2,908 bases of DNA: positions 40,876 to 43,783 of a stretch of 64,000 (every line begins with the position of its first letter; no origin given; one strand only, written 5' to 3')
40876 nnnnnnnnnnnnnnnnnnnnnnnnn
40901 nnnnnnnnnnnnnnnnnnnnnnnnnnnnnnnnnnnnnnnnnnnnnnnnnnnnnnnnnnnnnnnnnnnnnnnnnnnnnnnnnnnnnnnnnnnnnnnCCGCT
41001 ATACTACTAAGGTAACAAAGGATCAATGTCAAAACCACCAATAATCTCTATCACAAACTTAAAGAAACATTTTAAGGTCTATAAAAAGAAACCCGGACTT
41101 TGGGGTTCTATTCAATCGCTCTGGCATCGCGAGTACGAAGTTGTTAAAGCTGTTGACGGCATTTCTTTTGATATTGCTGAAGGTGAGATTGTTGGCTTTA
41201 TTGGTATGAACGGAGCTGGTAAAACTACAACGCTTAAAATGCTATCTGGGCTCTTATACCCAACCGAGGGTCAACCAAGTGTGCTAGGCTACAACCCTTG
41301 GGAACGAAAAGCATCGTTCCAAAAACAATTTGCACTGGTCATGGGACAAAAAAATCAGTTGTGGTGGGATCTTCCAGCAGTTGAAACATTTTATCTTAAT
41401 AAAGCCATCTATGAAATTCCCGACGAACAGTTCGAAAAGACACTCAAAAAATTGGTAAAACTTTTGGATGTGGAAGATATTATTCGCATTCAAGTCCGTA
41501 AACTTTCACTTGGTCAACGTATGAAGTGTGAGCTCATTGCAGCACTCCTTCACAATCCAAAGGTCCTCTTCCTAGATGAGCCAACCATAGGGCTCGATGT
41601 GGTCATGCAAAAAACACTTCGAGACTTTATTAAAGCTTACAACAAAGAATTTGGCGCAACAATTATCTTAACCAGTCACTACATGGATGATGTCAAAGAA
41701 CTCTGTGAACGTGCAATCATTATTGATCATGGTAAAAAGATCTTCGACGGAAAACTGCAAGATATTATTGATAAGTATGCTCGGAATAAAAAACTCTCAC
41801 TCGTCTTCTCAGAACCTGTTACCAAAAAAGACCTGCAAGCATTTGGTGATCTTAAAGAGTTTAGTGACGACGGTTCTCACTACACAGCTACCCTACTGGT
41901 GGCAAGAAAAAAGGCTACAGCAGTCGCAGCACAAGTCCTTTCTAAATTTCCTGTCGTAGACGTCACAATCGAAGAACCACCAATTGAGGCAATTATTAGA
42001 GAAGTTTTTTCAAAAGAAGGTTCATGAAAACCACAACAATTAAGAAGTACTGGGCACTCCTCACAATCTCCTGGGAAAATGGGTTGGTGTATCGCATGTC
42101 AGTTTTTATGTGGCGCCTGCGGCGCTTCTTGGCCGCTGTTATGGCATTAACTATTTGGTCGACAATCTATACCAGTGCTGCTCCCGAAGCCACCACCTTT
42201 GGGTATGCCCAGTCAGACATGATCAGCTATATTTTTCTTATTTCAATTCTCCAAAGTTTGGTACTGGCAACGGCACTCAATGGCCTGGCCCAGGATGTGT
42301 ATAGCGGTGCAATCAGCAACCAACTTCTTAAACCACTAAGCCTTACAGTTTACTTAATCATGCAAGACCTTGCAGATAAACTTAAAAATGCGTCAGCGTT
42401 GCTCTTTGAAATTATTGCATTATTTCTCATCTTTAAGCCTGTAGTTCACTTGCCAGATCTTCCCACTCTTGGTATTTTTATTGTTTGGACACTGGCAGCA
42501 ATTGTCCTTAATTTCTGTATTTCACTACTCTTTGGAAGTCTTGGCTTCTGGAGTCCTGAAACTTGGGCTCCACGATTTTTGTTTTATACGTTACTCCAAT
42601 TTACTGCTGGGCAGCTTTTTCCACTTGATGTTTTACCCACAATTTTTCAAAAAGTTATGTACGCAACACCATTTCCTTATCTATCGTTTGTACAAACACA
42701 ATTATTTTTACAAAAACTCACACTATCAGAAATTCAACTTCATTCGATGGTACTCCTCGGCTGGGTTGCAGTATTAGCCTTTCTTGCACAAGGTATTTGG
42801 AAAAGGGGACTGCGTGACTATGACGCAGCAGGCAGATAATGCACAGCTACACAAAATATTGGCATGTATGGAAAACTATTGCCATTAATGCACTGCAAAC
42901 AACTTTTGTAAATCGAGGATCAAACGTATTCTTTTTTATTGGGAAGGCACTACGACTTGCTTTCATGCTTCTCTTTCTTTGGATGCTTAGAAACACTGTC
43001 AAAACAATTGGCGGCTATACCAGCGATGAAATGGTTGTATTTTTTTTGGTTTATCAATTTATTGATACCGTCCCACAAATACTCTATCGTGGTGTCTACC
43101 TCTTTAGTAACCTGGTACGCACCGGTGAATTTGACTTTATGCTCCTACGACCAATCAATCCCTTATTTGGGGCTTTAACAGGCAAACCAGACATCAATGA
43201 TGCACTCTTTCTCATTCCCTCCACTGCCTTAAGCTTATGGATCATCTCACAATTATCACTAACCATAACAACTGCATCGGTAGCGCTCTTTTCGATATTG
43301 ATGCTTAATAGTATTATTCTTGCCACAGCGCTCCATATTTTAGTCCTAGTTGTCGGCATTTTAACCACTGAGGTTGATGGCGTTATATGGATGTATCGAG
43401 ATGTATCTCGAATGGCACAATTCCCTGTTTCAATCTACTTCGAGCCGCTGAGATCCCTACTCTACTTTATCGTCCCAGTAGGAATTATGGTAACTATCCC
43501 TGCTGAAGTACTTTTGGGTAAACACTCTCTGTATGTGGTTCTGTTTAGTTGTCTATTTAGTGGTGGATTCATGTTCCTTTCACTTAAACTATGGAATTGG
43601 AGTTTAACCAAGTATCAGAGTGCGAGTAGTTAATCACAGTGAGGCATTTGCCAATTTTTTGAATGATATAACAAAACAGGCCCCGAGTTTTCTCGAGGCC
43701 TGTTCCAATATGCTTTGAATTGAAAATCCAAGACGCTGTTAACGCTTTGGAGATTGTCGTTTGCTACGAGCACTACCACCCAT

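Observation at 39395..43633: ABC-2 exporter locus with four paralogous permease genes surrounding a single ATPase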

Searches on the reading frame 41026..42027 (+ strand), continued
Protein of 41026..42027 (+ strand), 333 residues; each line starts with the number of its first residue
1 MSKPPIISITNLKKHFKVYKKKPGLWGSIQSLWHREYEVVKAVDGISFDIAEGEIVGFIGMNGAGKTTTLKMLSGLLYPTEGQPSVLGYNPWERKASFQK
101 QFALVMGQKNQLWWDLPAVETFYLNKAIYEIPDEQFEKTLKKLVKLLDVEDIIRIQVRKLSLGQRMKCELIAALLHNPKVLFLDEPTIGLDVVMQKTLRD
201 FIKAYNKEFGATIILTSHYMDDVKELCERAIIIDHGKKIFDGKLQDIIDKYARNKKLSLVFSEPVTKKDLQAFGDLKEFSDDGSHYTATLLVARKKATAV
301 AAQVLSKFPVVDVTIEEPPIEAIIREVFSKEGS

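Call 60: predict_structure(alignment_id=A5)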
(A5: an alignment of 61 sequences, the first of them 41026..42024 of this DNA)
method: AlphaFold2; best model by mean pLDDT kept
length: 333 residues; sequences in the alignment: 61
mean_pLDDT: 83.7   pTM: 0.75
mean pLDDT of the five models: 83.7, 83.6, 83.3, 83.0, 81.8
residues with pLDDT >= 90: 112; 70-90: 176; 50-70: 39; < 50: 6
segments of 3 or more residues with pLDDT < 50: 331-333
pLDDT, mean of each block of 10 residues (from residue 1): 83 91 86 87 92 88 78 89 92 86 69 86 91 94 91 92 84 89 66 64 88 79 76 86 81 86 87 84 73 91 93 84 68 41
secondary structure, 60 per line:
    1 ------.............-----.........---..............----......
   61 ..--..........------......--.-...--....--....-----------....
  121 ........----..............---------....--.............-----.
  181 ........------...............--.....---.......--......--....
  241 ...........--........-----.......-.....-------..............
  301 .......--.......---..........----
elements in order: E7-19 H25-33 E37-50 E55-62 H65-74 E81-86 H96-99 E102-105 H118-128 H133-146 H162-174 E180-184 H185-188 H195-209 E212-216 H220-226 E229-234 E237-243 H244-251 E254-261 H267-273 E275-279 E287-293 H294-307 E310-316 H320-329

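Call 62: fold_search(model_id=the predicted structure, library=pdb)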
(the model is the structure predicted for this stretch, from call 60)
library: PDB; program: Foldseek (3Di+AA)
matches with E <= 10: 1784; with E <= 0.001: 1211
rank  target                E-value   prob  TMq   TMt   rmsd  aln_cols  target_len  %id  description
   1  4yer_A                2.0e-23  1.00  0.68  0.78   5.9       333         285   28  Crystal structure of an ABC transporter ATP-binding protein (TM_1403) from Thermotoga maritima MSB8 at 2.35 A resoluti (released 2015-03-11)
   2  4yer_B                5.5e-23  1.00  0.66  0.79   6.5       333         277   28  Crystal structure of an ABC transporter ATP-binding protein (TM_1403) from Thermotoga maritima MSB8 at 2.35 A resoluti (released 2015-03-11)
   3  7osf_B                2.7e-21  1.00  0.67  0.71   6.2       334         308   22  ABC Transporter complex NosDFYL, R-domain 1 (released 2022-06-22)
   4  7lkp_A                3.6e-21  1.00  0.78  0.15   4.4       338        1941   23  Structure of ATP-free human ABCA4 (released 2021-03-03)
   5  7o0y_B                6.1e-21  1.00  0.73  0.80   4.6       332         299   22  ABC transporter NosDFY, nucleotide-free in GDN (released 2022-04-13)
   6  7w01                  2.1e-20  1.00  0.77  0.17   4.9       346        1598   23  Cryo-EM structure of nucleotide-free ABCA3 (released 2022-04-27)
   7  8eeb_A                3.8e-20  1.00  0.73  0.15   4.3       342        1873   23  Cryo-EM structure of human ABCA7 in Digitonin (released 2022-12-21)
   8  7o14_B                4.7e-20  1.00  0.66  0.71   6.2       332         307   23  ABC transporter NosDFY, nucleotide-free in lipid nanodisc, R-domain 1 (released 2022-04-13)
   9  7o0y_C                5.0e-20  1.00  0.71  0.79   5.4       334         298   24  ABC transporter NosDFY, nucleotide-free in GDN (released 2022-04-13)
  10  8ee6_A                5.0e-20  1.00  0.64  0.14   7.0       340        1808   24  Cryo-EM Structure of human ABCA7 in PE/Ch nanodiscs (released 2022-12-21)
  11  3tui_D                9.6e-20  1.00  0.61  0.60   9.1       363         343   20  Inward facing conformations of the MetNI methionine ABC transporter: CY5 native crystal form (released 2011-11-30)
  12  6cvl_D                1.4e-19  1.00  0.61  0.59   9.9       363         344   21  Crystal structure of the Escherichia coli ATPgS-bound MetNI methionine ABC transporter in complex with its MetQ bindin (released 2018-11-14)
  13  8edw_A                1.6e-19  1.00  0.68  0.15   5.9       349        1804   23  Cryo-EM Structure of human ABCA7 in BPL/Ch Nanodiscs (released 2022-12-21)
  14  3tuz_H                2.6e-19  1.00  0.62  0.61   8.5       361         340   20  Inward facing conformations of the MetNI methionine ABC transporter: CY5 SeMet soak crystal form (released 2011-11-30)
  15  3tui_C                2.6e-19  1.00  0.62  0.61   9.1       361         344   19  Inward facing conformations of the MetNI methionine ABC transporter: CY5 native crystal form (released 2011-11-30)
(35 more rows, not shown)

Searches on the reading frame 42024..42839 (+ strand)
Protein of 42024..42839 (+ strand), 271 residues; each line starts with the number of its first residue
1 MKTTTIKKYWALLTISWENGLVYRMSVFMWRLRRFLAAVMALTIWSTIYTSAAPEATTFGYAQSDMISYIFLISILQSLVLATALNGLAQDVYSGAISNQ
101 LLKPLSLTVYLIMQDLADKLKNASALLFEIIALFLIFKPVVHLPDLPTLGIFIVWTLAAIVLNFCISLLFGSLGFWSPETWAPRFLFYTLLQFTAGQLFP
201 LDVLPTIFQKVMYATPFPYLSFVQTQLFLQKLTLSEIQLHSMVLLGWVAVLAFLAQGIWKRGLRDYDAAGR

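Call 3: search_protein_families(library=pfam, proteins=[window:42024-42839:+], max_evalue=0.1)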
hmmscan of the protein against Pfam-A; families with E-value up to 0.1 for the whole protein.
window:42024-42839:+ (271 aa): 1 family
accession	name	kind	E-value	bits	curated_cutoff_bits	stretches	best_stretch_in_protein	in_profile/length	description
PF06182.17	ABC2_membrane_6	-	1.9e-19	70.8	22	1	36-270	2-229/229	ABC-2 family transporter protein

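Call 4: search_protein_families(library=ncbifam, proteins=[window:42024-42839:+], max_evalue=0.1)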
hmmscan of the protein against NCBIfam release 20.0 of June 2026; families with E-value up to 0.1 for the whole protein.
window:42024-42839:+ (271 aa): 0 families

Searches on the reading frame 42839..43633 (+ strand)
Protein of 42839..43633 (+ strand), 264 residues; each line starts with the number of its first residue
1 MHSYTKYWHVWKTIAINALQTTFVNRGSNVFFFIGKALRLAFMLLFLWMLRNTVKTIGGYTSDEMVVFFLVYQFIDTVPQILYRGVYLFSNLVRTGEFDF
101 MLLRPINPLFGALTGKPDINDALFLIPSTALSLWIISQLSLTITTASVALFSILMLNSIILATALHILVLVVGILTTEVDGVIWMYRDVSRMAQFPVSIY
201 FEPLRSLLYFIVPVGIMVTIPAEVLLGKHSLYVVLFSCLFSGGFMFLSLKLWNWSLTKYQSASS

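Call 3: search_protein_families(library=pfam, proteins=[window:42839-43633:+], max_evalue=0.1)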
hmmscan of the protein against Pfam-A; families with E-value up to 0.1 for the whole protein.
window:42839-43633:+ (264 aa): 1 family
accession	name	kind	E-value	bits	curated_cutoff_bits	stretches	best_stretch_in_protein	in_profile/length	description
PF06182.17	ABC2_membrane_6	-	1.8e-35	123.2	22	1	41-263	5-229/229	ABC-2 family transporter protein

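Call 4: search_protein_families(library=ncbifam, proteins=[window:42839-43633:+], max_evalue=0.1)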
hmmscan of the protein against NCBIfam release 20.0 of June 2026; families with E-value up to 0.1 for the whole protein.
window:42839-43633:+ (264 aa): 0 families
